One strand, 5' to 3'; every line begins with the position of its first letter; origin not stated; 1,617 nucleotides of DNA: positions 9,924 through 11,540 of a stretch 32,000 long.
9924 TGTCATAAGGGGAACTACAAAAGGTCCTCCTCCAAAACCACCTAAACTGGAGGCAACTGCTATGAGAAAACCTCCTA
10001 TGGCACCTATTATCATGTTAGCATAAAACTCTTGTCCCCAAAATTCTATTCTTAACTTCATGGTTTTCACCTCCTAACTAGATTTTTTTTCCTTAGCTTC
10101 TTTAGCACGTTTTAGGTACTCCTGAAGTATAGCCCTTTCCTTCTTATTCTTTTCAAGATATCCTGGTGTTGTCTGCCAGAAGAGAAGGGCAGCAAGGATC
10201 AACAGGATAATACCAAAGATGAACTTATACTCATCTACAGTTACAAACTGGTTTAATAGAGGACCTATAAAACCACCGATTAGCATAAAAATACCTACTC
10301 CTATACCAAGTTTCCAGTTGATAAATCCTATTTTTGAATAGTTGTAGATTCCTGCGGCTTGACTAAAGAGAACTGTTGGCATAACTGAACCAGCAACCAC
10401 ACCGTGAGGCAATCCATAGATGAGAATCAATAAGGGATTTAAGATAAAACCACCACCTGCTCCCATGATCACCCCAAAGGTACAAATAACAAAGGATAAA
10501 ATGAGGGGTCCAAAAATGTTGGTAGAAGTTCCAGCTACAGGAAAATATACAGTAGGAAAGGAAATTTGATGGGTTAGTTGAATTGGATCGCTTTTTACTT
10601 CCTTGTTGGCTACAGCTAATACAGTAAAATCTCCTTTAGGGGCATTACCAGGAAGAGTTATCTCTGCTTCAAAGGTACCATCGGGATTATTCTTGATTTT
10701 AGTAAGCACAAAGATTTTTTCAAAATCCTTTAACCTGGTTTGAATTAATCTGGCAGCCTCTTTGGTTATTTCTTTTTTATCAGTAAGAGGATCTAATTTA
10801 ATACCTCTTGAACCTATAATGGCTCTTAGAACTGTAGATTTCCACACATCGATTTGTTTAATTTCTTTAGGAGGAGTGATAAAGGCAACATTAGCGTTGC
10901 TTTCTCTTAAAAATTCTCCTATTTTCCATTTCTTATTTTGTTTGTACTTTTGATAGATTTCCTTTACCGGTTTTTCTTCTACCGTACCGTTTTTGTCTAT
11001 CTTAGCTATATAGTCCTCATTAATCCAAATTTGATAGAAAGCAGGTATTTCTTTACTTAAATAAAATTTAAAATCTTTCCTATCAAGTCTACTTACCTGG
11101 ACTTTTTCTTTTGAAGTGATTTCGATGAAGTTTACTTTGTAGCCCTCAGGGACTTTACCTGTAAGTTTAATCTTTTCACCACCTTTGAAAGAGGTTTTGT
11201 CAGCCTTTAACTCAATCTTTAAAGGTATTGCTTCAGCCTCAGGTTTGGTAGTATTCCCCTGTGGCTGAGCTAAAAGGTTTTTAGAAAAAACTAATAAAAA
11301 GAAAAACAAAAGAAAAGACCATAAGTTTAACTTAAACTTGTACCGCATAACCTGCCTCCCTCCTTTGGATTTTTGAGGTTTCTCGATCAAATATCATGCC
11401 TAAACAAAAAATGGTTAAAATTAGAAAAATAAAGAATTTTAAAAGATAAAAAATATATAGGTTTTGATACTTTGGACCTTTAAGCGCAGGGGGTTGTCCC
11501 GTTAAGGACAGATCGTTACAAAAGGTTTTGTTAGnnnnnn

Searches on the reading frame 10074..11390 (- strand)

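Call 34: search_protein_families(library=pfam, proteins=[window:10074-11390:-], max_evalue=0.00001)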
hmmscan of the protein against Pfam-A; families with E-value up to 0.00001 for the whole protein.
window:10074-11390:- (438 aa): 1 family
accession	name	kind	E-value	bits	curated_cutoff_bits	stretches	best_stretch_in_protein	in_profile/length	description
PF01925.25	TauE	-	2.7e-17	63.7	32.6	1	297-409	3-113/237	Sulfite exporter TauE/SafE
